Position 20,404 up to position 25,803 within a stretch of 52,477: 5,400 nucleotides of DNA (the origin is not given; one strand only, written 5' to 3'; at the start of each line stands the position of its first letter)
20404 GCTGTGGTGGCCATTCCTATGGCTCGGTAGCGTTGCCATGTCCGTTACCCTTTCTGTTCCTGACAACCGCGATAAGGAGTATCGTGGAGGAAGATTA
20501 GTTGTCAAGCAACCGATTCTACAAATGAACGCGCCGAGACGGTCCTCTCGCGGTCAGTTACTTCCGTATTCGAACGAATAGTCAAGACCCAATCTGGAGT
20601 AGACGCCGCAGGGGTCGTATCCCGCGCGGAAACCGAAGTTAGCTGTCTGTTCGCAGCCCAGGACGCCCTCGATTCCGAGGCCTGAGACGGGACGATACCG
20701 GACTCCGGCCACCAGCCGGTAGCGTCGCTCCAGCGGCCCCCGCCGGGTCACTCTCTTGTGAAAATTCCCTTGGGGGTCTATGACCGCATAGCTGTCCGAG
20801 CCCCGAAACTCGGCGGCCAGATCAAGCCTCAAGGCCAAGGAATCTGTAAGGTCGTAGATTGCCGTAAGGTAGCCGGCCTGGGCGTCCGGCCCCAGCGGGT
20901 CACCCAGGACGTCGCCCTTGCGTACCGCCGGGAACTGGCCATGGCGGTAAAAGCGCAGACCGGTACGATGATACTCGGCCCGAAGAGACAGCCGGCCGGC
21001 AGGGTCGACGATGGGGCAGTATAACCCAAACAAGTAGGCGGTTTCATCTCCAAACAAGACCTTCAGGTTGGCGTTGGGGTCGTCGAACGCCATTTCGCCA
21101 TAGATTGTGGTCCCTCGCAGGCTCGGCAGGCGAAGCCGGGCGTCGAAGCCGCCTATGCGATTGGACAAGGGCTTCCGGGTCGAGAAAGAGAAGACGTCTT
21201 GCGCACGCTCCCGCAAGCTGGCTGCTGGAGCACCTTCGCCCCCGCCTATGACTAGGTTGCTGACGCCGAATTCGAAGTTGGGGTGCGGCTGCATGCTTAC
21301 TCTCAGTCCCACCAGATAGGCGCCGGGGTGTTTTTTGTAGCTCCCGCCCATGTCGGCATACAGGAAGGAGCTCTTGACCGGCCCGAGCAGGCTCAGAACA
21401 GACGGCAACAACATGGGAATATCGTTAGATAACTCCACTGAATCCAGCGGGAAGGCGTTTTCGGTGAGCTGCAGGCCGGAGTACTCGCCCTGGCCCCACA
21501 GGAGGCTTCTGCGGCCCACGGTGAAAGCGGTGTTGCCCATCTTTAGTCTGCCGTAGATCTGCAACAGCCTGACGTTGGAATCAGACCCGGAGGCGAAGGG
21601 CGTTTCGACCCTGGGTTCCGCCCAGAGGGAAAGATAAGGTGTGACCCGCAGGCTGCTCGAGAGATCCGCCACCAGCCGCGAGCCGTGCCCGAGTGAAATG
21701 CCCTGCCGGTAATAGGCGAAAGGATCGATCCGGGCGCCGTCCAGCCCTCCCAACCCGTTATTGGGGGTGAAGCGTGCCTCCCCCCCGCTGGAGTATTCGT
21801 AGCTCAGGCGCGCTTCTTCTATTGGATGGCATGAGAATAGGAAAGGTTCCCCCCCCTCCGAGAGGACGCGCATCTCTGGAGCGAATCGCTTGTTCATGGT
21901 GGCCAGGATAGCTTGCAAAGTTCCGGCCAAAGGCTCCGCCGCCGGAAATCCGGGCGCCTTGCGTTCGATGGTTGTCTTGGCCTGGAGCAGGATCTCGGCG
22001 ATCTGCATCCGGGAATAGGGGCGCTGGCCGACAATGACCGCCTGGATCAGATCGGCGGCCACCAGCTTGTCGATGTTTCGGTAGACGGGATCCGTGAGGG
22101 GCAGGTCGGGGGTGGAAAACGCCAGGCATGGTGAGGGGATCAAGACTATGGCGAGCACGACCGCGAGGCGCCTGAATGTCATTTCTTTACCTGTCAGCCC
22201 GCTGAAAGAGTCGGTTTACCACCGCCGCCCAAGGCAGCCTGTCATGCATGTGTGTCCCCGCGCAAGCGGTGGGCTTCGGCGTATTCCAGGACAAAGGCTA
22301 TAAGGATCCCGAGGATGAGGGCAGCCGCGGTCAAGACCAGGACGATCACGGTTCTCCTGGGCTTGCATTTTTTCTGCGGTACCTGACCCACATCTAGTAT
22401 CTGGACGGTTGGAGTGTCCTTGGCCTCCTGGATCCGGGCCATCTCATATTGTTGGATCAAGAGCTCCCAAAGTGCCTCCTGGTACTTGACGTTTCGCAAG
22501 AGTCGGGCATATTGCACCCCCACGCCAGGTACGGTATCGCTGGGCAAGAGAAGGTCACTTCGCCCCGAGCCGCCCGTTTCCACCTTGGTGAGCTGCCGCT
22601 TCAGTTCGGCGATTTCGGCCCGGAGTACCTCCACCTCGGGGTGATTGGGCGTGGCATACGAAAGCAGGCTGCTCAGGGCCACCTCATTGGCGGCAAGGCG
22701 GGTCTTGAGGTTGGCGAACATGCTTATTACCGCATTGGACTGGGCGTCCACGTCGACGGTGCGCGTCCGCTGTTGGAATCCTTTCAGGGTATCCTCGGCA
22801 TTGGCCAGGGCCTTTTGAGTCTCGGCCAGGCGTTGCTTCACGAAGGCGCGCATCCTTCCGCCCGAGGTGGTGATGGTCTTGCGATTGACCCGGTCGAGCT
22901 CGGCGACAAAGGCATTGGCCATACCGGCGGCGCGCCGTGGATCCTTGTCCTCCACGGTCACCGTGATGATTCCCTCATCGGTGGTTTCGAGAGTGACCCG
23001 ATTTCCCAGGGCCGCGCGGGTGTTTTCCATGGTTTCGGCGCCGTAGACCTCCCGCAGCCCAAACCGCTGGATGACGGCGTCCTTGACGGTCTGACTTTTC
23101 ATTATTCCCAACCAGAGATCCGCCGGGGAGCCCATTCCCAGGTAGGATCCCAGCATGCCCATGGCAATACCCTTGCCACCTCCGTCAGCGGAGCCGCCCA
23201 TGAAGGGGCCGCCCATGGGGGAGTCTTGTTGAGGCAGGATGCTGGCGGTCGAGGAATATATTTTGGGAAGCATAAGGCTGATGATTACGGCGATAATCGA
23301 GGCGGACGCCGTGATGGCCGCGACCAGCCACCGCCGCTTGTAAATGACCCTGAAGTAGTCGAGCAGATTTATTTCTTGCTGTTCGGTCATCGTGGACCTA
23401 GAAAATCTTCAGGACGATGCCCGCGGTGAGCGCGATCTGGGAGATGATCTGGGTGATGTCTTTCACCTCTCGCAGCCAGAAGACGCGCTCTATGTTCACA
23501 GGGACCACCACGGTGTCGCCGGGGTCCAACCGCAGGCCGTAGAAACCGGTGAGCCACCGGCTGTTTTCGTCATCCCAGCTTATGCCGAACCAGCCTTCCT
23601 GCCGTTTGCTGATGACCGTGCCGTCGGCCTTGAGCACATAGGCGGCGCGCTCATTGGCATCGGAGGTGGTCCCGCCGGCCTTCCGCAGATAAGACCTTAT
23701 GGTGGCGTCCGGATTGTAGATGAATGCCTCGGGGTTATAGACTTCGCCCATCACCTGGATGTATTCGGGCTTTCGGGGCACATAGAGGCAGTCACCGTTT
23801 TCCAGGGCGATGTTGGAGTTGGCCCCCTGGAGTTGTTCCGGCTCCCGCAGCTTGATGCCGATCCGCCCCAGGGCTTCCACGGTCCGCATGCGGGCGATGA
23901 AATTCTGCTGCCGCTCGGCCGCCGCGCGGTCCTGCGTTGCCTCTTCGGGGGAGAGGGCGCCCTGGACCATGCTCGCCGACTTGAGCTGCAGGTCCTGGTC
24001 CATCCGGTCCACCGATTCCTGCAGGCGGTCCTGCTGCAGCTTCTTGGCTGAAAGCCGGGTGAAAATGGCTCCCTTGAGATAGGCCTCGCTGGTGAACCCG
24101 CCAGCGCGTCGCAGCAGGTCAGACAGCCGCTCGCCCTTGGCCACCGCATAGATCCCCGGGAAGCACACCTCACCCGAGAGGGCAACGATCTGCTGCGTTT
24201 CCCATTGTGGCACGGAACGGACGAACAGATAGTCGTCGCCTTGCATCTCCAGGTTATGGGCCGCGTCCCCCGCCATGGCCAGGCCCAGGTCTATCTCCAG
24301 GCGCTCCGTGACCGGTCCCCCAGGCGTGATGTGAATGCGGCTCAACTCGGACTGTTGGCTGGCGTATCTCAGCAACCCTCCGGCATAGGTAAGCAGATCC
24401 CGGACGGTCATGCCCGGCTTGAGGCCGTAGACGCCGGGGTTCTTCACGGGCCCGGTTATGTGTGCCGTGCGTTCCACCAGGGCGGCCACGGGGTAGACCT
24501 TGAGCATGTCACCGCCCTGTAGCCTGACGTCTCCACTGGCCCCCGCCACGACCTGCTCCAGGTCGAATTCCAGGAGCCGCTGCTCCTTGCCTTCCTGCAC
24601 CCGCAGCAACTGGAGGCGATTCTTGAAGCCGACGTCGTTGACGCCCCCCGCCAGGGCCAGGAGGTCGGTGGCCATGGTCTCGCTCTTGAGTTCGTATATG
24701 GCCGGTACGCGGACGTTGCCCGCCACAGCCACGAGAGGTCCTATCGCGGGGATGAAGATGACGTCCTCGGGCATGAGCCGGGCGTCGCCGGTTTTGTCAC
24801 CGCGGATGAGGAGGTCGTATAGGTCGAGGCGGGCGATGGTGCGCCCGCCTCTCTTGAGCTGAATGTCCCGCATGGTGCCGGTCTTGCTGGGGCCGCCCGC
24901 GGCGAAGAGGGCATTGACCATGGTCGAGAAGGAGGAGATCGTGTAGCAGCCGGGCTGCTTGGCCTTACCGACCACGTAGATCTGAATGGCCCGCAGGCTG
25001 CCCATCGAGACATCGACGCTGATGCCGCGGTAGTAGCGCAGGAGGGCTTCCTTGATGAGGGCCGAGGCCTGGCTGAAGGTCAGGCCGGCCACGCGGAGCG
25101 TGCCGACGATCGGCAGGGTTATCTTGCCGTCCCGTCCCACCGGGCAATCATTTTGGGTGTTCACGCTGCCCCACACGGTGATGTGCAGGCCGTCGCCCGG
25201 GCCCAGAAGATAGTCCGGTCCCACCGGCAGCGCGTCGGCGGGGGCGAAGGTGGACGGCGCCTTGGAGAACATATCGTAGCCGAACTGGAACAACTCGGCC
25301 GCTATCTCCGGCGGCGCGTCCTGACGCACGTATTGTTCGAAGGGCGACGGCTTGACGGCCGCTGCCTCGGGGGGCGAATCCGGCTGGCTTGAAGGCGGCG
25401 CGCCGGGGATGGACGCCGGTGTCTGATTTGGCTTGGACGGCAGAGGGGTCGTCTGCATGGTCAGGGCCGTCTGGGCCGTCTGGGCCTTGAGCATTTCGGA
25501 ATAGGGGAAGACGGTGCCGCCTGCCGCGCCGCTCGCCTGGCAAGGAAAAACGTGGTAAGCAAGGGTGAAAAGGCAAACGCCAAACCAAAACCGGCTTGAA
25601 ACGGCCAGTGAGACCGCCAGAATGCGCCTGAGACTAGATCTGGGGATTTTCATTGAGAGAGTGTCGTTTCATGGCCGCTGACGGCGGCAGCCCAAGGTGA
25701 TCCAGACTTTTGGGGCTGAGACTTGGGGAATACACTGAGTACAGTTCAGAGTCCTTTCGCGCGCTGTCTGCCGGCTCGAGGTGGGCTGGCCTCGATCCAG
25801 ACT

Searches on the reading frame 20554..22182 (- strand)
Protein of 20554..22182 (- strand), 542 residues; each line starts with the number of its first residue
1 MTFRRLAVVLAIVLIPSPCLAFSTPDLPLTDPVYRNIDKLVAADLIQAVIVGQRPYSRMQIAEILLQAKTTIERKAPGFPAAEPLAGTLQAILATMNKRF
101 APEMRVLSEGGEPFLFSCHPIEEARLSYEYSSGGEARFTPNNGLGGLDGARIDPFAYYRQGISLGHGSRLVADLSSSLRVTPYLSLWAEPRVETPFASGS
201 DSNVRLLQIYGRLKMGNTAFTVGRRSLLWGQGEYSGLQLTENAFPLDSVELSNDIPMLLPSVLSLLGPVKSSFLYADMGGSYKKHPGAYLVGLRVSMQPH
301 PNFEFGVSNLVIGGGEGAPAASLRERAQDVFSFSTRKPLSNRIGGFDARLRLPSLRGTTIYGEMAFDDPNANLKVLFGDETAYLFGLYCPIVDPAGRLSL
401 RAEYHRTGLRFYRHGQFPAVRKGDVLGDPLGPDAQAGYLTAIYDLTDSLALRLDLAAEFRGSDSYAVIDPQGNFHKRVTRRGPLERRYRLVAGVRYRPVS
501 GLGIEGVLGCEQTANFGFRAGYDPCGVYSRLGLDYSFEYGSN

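Call 21: search_protein_families(library=pfam, proteins=[window:20554-22182:-], max_evalue=0.001)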
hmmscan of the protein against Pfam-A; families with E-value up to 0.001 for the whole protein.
window:20554-22182:- (542 aa): 1 family
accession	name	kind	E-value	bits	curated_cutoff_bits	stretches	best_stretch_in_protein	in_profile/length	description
PF14052.12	Caps_assemb_Wzi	-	1.9e-54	185.6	30.1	1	144-517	9-382/392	Capsule assembly protein Wzi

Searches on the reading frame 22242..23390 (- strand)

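Call 21: search_protein_families(library=pfam, proteins=[window:22242-23390:-], max_evalue=0.001)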
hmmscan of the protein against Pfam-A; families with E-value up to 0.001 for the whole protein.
window:22242-23390:- (382 aa): 2 families
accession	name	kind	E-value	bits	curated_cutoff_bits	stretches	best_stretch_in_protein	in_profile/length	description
PF02706.20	Wzz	-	7.9e-13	49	25.5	1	5-108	1-89/91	Chain length determinant protein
PF13807.11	GNVR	-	1.5e-09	38.1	27.7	1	295-367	7-79/82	G-rich domain on putative tyrosine kinase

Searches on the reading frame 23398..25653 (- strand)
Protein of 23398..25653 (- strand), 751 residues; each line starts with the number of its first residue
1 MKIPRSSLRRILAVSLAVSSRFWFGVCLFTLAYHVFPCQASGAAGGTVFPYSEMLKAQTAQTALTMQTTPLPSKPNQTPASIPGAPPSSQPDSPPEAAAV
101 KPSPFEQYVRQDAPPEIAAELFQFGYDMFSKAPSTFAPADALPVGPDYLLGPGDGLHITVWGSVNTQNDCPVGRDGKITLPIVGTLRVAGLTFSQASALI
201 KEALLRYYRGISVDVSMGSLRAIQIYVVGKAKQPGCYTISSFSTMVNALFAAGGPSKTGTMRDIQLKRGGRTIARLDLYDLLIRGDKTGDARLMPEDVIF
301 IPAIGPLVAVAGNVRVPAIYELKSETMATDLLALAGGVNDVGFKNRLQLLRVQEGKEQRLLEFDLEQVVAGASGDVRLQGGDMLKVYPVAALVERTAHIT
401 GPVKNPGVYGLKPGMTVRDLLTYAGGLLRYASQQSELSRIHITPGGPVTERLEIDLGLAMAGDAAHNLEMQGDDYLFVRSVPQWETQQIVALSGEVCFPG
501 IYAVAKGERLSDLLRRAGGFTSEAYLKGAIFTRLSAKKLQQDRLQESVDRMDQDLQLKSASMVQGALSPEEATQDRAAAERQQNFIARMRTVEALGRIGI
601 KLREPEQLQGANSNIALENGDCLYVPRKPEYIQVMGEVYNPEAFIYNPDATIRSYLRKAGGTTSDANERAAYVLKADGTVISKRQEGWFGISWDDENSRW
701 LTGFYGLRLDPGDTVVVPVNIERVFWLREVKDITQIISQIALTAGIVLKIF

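Call 21: search_protein_families(library=pfam, proteins=[window:23398-25653:-], max_evalue=0.001)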
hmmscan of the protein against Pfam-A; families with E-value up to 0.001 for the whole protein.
window:23398-25653:- (751 aa): 3 families
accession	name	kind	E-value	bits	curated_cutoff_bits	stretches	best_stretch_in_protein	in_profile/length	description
PF10531.15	SLBB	-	2.6e-44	149.3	27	5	398-448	3-51/55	SLBB domain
PF22461.2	SLBB_2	-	1.7e-34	118.2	27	3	225-301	3-79/79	SLBB domain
PF02563.21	Poly_export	-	8.6e-22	77.6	28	1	144-217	3-76/77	Polysaccharide biosynthesis/export protein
